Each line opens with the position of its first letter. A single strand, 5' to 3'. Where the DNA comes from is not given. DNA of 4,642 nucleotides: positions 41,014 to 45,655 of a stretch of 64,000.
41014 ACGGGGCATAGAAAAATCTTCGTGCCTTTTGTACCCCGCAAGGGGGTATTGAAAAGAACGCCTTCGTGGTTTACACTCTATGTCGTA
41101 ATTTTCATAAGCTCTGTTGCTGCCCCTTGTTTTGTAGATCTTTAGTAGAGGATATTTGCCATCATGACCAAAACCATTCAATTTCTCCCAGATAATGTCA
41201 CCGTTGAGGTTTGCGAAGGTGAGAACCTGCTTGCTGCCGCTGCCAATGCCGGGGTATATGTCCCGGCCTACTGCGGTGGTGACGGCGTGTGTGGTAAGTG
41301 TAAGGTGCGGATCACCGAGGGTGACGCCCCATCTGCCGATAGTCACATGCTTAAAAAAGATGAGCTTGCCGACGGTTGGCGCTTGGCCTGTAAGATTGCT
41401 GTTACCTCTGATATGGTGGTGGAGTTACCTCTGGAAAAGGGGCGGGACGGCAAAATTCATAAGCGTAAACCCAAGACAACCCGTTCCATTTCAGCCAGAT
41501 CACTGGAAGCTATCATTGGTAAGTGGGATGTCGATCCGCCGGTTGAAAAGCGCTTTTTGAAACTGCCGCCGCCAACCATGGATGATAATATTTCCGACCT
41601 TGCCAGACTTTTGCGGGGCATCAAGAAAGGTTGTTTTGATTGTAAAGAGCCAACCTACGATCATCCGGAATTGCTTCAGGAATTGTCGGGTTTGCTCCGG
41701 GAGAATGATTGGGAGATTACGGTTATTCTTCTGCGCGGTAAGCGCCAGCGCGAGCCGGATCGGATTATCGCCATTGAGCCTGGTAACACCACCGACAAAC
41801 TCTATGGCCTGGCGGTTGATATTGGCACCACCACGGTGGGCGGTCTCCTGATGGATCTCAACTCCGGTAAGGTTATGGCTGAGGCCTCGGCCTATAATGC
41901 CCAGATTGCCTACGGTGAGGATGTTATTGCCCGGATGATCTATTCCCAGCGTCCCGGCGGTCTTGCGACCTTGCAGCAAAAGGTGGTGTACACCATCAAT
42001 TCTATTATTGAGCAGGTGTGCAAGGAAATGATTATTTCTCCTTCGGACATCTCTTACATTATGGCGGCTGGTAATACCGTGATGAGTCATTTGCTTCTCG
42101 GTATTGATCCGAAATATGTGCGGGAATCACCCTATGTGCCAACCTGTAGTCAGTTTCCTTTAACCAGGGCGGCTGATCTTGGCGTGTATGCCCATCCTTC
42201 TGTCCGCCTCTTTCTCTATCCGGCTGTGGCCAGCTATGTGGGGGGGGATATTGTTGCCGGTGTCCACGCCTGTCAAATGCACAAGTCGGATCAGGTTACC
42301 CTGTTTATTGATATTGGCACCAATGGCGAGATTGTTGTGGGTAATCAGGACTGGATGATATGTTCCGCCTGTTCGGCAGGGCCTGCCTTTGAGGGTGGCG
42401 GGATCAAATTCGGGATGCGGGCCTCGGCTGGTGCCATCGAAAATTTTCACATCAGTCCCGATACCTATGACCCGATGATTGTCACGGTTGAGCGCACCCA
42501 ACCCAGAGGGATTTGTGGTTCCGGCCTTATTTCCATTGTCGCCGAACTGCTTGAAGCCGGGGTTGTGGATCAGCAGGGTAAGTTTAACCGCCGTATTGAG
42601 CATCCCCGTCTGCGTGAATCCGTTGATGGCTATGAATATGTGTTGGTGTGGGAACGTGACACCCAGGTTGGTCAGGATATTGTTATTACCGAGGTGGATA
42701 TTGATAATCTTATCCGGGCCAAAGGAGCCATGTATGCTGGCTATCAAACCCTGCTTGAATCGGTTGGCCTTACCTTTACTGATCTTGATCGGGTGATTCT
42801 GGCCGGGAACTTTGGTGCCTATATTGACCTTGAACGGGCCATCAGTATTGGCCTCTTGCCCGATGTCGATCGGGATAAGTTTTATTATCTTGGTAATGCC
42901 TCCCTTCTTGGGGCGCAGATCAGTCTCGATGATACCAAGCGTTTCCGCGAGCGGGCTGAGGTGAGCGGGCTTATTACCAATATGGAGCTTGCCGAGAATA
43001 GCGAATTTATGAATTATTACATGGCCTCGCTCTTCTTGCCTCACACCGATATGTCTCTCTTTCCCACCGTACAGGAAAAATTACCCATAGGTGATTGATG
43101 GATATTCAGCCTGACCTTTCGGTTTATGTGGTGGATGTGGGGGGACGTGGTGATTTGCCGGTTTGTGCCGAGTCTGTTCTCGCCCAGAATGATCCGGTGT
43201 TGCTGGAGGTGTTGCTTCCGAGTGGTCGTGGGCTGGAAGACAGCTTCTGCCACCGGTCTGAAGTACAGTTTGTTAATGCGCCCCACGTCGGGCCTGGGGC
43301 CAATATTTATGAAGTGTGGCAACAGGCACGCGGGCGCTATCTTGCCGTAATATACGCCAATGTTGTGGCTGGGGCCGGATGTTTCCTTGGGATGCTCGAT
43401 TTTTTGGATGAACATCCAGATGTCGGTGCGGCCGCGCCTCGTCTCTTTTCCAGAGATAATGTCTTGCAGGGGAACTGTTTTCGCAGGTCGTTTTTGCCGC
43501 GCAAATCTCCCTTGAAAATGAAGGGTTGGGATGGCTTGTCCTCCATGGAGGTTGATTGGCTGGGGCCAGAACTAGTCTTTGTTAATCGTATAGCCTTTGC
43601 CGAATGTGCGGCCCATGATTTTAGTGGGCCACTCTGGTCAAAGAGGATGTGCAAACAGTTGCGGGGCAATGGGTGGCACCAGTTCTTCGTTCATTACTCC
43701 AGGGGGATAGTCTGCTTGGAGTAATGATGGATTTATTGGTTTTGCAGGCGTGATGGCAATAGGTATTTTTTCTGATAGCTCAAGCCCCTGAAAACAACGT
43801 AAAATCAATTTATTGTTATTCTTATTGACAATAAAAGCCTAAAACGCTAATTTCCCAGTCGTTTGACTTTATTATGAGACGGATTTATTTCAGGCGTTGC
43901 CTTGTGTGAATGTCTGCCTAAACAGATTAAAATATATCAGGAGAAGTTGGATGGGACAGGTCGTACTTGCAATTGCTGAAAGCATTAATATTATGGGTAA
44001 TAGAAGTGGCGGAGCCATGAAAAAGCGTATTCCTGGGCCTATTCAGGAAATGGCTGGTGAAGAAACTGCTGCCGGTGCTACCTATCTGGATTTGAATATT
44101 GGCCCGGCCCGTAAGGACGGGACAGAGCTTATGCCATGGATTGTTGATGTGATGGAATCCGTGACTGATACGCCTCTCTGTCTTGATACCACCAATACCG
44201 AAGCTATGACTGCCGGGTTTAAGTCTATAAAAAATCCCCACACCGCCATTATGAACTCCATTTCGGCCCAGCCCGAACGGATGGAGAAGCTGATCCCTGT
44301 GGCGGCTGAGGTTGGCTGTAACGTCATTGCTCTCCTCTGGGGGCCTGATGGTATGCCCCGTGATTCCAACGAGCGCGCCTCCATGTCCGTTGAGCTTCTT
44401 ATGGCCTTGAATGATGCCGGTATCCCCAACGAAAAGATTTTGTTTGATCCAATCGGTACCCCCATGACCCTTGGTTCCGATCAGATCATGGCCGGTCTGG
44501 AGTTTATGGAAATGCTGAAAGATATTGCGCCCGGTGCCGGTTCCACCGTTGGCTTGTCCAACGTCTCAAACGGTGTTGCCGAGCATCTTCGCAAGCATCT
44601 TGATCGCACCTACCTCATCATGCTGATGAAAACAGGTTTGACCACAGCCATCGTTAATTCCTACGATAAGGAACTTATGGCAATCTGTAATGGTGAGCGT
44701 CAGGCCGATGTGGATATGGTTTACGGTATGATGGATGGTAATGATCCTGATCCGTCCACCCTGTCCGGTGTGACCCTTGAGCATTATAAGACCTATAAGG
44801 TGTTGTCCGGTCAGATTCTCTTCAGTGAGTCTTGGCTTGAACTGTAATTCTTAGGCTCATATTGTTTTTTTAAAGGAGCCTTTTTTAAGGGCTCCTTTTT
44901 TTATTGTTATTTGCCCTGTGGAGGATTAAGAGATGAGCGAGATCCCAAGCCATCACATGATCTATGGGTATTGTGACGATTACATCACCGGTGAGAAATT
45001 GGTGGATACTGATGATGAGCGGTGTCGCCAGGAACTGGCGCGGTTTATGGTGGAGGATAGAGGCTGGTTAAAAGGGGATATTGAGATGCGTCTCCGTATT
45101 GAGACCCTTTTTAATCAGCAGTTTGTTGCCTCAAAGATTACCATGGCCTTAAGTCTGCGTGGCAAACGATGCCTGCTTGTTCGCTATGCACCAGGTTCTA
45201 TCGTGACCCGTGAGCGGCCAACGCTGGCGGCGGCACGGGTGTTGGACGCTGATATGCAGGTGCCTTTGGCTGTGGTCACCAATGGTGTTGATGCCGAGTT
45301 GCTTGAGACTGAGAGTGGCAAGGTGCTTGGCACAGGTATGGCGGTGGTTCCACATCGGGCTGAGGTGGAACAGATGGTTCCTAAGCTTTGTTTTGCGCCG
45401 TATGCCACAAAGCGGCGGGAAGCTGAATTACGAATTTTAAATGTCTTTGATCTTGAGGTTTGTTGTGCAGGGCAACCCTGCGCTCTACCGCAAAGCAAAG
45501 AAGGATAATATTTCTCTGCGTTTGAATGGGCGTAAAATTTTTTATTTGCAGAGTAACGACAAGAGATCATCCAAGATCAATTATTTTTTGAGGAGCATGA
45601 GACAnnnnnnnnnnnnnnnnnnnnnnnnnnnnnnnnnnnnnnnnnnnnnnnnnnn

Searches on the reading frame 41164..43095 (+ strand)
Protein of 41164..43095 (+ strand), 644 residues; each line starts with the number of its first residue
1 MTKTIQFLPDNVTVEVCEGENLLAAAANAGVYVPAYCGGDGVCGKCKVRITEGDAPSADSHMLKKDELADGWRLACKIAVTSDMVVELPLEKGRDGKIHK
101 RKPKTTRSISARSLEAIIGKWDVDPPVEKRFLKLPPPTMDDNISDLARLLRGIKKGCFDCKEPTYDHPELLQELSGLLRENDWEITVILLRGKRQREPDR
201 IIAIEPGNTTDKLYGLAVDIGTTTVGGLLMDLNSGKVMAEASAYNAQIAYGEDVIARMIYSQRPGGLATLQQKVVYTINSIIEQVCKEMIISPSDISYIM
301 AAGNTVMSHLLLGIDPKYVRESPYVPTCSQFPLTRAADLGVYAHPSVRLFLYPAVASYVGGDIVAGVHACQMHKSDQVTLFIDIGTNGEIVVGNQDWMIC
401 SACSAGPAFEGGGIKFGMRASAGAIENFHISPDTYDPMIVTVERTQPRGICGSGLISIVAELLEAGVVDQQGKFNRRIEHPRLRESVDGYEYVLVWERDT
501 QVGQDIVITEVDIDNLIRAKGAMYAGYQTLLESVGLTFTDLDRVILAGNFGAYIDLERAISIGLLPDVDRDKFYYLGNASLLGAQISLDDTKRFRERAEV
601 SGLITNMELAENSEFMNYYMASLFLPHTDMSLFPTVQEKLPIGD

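Call 16: find_encoding_contigs(protein=window:41164-43095:+, flank=6000, max_places=6)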
Protein window:41164-43095:+ (644 aa): no gene with exactly this product is on record in the collection.

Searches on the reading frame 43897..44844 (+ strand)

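Call 31: search_protein_families(library=pfam, proteins=[window:43897-44844:+], max_evalue=0.0001)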
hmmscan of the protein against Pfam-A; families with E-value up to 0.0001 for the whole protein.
window:43897-44844:+ (316 aa): 1 family
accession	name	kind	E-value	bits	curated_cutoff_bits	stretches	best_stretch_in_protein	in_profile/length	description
PF00809.28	Pterin_bind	-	6.5e-16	59.1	25.5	1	52-254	26-244/244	Pterin binding enzyme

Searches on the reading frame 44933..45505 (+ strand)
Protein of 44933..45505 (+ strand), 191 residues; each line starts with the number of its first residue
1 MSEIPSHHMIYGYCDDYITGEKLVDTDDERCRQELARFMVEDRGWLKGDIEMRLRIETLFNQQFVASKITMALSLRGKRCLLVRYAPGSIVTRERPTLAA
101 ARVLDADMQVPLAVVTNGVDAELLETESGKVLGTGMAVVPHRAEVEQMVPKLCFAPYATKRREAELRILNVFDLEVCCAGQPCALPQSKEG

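Call 31: search_protein_families(library=pfam, proteins=[window:44933-45505:+], max_evalue=0.0001)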
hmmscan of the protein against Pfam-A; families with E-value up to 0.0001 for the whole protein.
window:44933-45505:+ (191 aa): 1 family
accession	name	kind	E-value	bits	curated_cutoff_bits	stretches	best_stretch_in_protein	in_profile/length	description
PF13588.12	HSDR_N_2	-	2e-07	31.5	25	1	28-136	2-106/110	Type I restriction enzyme R protein N terminus (HSDR_N)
